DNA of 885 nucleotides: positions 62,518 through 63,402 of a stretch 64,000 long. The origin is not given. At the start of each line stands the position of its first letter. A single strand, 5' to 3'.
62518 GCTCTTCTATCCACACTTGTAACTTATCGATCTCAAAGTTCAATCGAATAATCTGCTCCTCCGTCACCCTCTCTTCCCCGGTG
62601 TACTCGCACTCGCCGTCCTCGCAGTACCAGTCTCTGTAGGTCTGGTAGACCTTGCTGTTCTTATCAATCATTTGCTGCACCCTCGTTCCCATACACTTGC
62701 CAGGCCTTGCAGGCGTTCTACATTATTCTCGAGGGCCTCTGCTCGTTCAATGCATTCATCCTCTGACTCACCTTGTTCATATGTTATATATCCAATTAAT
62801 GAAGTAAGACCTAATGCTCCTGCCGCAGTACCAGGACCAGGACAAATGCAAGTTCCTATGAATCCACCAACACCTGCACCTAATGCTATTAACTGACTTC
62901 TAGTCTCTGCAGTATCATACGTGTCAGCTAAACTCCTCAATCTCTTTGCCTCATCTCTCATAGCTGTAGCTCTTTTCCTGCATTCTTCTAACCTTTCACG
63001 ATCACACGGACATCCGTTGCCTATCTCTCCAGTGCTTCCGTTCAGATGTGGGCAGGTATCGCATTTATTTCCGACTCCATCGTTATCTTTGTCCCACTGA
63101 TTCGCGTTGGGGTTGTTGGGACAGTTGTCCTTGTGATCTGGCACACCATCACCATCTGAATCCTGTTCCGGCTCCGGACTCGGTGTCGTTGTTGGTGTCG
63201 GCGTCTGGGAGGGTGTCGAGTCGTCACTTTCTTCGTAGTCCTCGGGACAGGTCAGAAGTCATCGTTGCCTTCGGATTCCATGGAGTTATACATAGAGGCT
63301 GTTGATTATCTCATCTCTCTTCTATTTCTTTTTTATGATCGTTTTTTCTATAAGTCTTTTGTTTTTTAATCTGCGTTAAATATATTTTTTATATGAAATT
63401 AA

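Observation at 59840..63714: Uncharacterised minus-strand cluster at the window edge: triple-HTH protein, repeated small-Cys-protein plus membrane-protein cassettes, and PT-linker/TSP3-repeat proteins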

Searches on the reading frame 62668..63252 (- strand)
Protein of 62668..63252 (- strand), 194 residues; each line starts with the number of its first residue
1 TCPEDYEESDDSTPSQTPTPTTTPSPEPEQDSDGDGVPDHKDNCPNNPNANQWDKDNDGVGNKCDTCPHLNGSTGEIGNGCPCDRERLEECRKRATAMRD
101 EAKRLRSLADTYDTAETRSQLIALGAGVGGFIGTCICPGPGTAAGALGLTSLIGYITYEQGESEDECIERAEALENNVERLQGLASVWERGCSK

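Call 3: search_protein_families(library=pfam, max_evalue=0.1, proteins=[window:62668-63144:-])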
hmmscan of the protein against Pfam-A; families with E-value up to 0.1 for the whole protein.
window:62668-63144:- (158 aa): 1 family
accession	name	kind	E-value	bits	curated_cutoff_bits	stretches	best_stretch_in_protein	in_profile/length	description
PF02412.23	TSP_3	-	1.9e-05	24.7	25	1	18-33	15-30/36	Thrombospondin type 3 repeat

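Call 10: search_protein_families(library=phrogs, max_evalue=0.01, proteins=[window:62668-63252:-])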
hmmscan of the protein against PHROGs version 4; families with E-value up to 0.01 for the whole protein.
window:62668-63252:- (194 aa): 1 family
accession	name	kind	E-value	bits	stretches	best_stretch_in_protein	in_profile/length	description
phrog_38447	-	unknown function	0.0034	18.6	1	121-157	17-50/58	-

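Call 29: find_homologous_proteins(query=window:62668-63252:-, max_evalue=0.001)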
Query window:62668-63252:- (194 aa): 44 proteins with E <= 0.001 among 1024 candidates.
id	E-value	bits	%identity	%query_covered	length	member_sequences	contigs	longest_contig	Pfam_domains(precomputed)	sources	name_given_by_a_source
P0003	6.4e-103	361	99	81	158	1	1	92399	PF02412.24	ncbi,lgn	-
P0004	9.6e-39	151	60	65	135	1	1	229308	-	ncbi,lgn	-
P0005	1.1e-19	89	62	24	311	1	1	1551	PF02412.24,PF00801.27,PF18911.7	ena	-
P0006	1.6e-14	72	46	23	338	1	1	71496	PF02412.24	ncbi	ncbi:hypothetical protein CEXT_452711, partial [Caerostris extrusa]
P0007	8.2e-12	63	73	19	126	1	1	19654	PF02412.24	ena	-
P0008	2.2e-11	62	69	16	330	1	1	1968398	PF02412.24,PF05735.20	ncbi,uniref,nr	ncbi:unnamed protein product [Ranitomeya imitator]|uniref:TSP C-terminal domain-containing protein n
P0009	3.0e-10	58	55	27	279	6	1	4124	PF02412.24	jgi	-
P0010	4.8e-10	58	50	21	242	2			PF02412.24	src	-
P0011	9.9e-9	53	45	30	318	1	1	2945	PF00691.26,PF02412.24,PF13441.13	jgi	jgi:OOP family OmpA-OmpF porin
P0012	1.6e-8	53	55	16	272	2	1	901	PF02412.24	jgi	jgi:hypothetical protein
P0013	4.4e-8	51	54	19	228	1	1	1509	PF02412.24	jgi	-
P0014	4.8e-8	51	45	30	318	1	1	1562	PF00691.26,PF02412.24,PF13441.13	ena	-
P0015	4.9e-8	51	54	19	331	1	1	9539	PF02412.24,PF23759.2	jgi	jgi:hypothetical protein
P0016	6.9e-8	51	58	20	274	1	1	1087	PF02412.24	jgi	jgi:hypothetical protein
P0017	6.0e-7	48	40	38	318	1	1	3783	PF00691.26,PF02412.24,PF13441.13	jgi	jgi:OOP family OmpA-OmpF porin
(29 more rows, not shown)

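Call 30: find_encoding_contigs(protein=P0004, flank=10000, max_places=5)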
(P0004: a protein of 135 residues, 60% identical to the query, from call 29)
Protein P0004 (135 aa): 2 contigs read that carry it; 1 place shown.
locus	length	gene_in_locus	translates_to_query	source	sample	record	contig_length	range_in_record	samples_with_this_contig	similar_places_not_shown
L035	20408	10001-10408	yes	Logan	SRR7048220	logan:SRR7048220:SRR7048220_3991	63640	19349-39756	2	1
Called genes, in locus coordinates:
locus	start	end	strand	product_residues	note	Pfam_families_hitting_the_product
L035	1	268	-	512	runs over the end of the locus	PF01943:Polysacc_synt, PF13440:Polysacc_synt_3, PF01554:MatE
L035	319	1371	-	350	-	PF00685:Sulfotransfer_1, PF13469:Sulfotransfer_3 (weak)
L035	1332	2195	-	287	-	PF00535:Glycos_transf_2, PF10111:Glyco_tranf_2_2, PF13506:Glyco_transf_21, PF13641:Glyco_tranf_2_3, PF13632:Glyco_trans_2_3 (weak)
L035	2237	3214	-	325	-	PF00535:Glycos_transf_2, PF10111:Glyco_tranf_2_2, PF13506:Glyco_transf_21 (faint), PF13641:Glyco_tranf_2_3, PF13632:Glyco_trans_2_3 (weak)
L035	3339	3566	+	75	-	-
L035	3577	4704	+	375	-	PF14306:PUA_2, PF01747:ATP-sulfurylase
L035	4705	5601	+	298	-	PF01368:DHH (weak)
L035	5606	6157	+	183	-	PF00685:Sulfotransfer_1 (weak), PF13469:Sulfotransfer_3 (faint)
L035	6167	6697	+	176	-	PF01583:APS_kinase, PF08433:KTI12 (weak), PF13671:AAA_33 (weak)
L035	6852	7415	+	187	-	PF18933:PsbP_2, PF01789:PsbP (weak), PF08786:DcrB (weak)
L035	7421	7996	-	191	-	PF18306:LDcluster4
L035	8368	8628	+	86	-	PF01909:NTP_transf_2, PF18765:Polbeta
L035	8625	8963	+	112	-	PF01934:HepT-like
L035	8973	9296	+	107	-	-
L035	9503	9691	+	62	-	PF12797:Fer4_2, PF00037:Fer4, PF12837:Fer4_6, PF13237:Fer4_10, PF14697:Fer4_21, PF12838:Fer4_7, PF13187:Fer4_9, PF00037:Fer4, +8 more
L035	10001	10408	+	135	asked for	-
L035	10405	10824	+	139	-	-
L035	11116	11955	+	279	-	PF01875:Memo, PF02900:LigB (weak)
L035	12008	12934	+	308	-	PF00288:GHMP_kinases_N, PF08544:GHMP_kinases_C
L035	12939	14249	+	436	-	PF20695:UbiD_N, PF01977:UbiD, PF20696:UbiD_C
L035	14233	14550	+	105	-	PF21758:LpdD_chaperone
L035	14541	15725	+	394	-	PF04412:AcnX, PF28403:AcnX_2nd, PF28406:AcnX_3rd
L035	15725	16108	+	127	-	PF01989:AcnX_swivel_put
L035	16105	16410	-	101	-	PF06677:Auto_anti-p27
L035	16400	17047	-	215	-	PF00535:Glycos_transf_2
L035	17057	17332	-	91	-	-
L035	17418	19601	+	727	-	PF00270:DEAD, PF04851:ResIII, PF21210:RNA_helicase_helical, PF00271:Helicase_C, PF02732:ERCC4, PF12826:HHH_2, PF14520:HHH_5, PF00633:HHH (weak)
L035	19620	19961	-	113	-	PF24034:DUF7343 (weak)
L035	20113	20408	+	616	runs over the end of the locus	PF04055:Radical_SAM, PF13353:Fer4_12, PF00005:ABC_tran, PF13304:AAA_21 (weak)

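Call 31: find_encoding_contigs(protein=P0003, flank=10000, max_places=5)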
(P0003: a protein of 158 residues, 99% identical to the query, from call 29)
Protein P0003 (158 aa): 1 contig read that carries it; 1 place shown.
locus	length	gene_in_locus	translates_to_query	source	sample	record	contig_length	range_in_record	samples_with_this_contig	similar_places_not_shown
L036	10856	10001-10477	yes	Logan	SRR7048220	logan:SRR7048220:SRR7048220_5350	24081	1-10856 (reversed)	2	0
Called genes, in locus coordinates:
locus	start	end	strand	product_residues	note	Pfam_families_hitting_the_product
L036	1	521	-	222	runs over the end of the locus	PF02887:PK_C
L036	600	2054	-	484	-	PF04055:Radical_SAM, PF13353:Fer4_12 (weak), PF13186:SPASM (weak)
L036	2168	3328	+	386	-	PF01411:tRNA-synt_2c, PF07973:tRNA_SAD, PF02272:DHHA1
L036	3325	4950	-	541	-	-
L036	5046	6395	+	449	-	-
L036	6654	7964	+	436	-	-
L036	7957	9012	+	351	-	-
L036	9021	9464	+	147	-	-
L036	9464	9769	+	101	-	-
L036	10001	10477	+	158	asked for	PF02412:TSP_3 (faint)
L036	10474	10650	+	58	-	-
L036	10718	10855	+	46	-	?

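Call 35: search_protein_families(library=pfam, max_evalue=0.01, proteins=[L036:6654-7964:+, L036:7927-9012:+, L036:8727-9464:+, L035:10384-10824:+, L036:3325-4950:-])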
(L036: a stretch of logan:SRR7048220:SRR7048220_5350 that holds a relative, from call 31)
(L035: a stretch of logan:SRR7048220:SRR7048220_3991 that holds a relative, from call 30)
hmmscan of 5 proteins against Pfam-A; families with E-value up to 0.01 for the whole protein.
L036:6654-7964:+ (436 aa): 0 families

L036:7927-9012:+ (361 aa): 0 families

L036:8727-9464:+ (245 aa): 0 families

L035:10384-10824:+ (146 aa): 1 family
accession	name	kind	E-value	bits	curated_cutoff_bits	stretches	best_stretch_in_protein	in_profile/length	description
PF19529.4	DUF6057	-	0.0012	18.2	29.8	1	32-122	57-130/569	Family of unknown function (DUF6057)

L036:3325-4950:- (541 aa): 3 families
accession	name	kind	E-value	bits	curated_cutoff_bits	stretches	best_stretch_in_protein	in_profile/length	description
PF13248.11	Zn_ribbon_3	-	0.00022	21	27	1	516-540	1-25/26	zinc-ribbon domain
PF13240.11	Zn_Ribbon_1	-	0.00025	21.2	25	1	519-541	1-23/23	zinc-ribbon domain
PF12773.13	DZR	-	0.0093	16.5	27.3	0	516-540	11-33/45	Double zinc ribbon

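Call 70: search_protein_families(library=ncbifam, max_evalue=0.01, proteins=[window:62668-63252:-])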
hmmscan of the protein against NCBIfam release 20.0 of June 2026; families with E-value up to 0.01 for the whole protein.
window:62668-63252:- (194 aa): 3 families
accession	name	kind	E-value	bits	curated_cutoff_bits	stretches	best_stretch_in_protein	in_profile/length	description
NF047638.1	throspo3_MtsC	equivalog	9.1e-10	38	350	1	30-71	65-106/428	cell-cell cohesion MYXO-CTERM protein MtsC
NF045500.1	Omp28_seleno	equivalog_domain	1.1e-09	38.1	200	1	29-77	272-320/377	Omp28-related selenoprotein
NF033763.1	exchanger_TraB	exception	3.8e-06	25.2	700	1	20-86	312-383/522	outer membrane exchange protein TraB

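Call 71: search_protein_families(library=padloc, max_evalue=0.01, proteins=[window:62668-63252:-])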
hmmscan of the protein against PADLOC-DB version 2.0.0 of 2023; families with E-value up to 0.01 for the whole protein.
window:62668-63252:- (194 aa): 0 families

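Call 81: predict_structure(alignment_id=A2)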
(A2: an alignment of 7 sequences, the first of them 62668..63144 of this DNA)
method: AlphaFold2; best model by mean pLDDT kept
length: 158 residues; sequences in the alignment: 7
mean_pLDDT: 62.6   pTM: 0.48
mean pLDDT of the five models: 62.6, 59.1, 58.1, 52.8, 50.8
residues with pLDDT >= 90: 0; 70-90: 63; 50-70: 52; < 50: 43
segments of 3 or more residues with pLDDT < 50: 1-19, 23-44
pLDDT, mean of each block of 10 residues (from residue 1): 34 44 44 39 55 83 84 74 63 56 56 68 76 85 80 61
secondary structure, 60 per line:
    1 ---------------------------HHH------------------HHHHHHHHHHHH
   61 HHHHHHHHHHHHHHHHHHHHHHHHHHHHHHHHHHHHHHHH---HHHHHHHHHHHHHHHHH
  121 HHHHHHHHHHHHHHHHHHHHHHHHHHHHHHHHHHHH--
elements in order: H49-100 H104-156
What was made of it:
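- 62668..63258 (-): Orphan tip module 1, 5'-truncated. Order: Pro-Thr linker, TSP3-type repeats, GNGCPCD, charged helix, Gly-zipper hydrophobic hairpin, charged helix, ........*. No start codon upstream of GTG 63144. AlphaFold2 model: two 52-residue helices with a turn at CPG 101-103 (call 81).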

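Call 84: fold_search(model_id=the predicted structure, library=pdb)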
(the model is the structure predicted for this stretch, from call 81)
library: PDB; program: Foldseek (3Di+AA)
matches with E <= 10: 410; with E <= 0.001: 0
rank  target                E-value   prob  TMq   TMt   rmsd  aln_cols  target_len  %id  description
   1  7p3r_A                1.8e-01  0.95  0.39  0.22   4.9       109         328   14  Helical structure of the toxin MakA from Vibrio cholera (released 2022-02-23)
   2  7p3r_B                3.1e-01  0.84  0.36  0.20   5.2       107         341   12  Helical structure of the toxin MakA from Vibrio cholera (released 2022-02-23)
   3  9a72_A                3.9e-01  0.98  0.50  0.30   3.8       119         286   13  Integrative model of YFMS-CHEW by crosslinking MS and deep learning (released 2024-09-18)
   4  3g67_A                4.3e-01  0.99  0.55  0.42   3.3       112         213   15  Crystal Structure of a Soluble Chemoreceptor from Thermotoga maritima (released 2009-07-28)
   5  3g6b_A                4.8e-01  0.99  0.54  0.42   3.3       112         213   15  Crystal structure of a Soluble Chemoreceptor from Thermotoga maritima Asn217Ile mutant (released 2009-07-28)
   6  7nsu_D                5.1e-01  0.98  0.53  0.22   3.8       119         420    8  ColicinE9 intact translocation complex (released 2021-08-11)
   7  8qbw                  7.9e-01  0.60  0.32  0.24   6.7       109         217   16  Cryo-EM structure of Vipp1-deltaH6_aa1-219 helical filament with lattice 3 (Vipp1-deltaH6_L3) (released 2024-09-11)
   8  3zx6_A                9.8e-01  0.25  0.27  0.15  15.9       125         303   14  Structure of Hamp(AF1503)-Tsr fusion - Hamp (A291V) mutant (released 2012-02-29)
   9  6zvr_CB               1.1e+00  0.66  0.39  0.30   5.4       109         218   16  C11 symmetry: Bacterial Vipp1 and PspA are members of the ancient ESCRT-III membrane-remodeling superfamily. (released 2021-08-04)
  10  9a69_B                1.1e+00  0.38  0.32  0.09  12.2       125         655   15  Integrative model of MCPB-MCPC by crosslinking MS and deep learning (released 2024-09-18)
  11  9cu8_A                1.2e+00  0.35  0.25  0.33  19.6       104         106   15  Crystal Structure of TNFR2 TNFR2_mb1 Complex (released 2024-12-04)
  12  3g67_B                1.2e+00  0.72  0.44  0.34   8.3       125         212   15  Crystal Structure of a Soluble Chemoreceptor from Thermotoga maritima (released 2009-07-28)
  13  8qbs                  1.2e+00  0.47  0.31  0.26   6.6       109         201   16  Cryo-EM structure of Vipp1-F197K/L200K helical filament with lattice 1 (Vipp1-F197K/L200K_L1) (released 2024-09-11)
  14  3g6b_B                1.3e+00  0.96  0.55  0.42   2.8       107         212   15  Crystal structure of a Soluble Chemoreceptor from Thermotoga maritima Asn217Ile mutant (released 2009-07-28)
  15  1ujw_B                1.3e+00  0.44  0.37  0.46   5.7       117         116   10  Structure of the complex between BtuB and Colicin E3 Receptor binding domain (released 2003-11-25)
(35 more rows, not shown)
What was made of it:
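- The best is MakA at E 0.18 (call 84).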
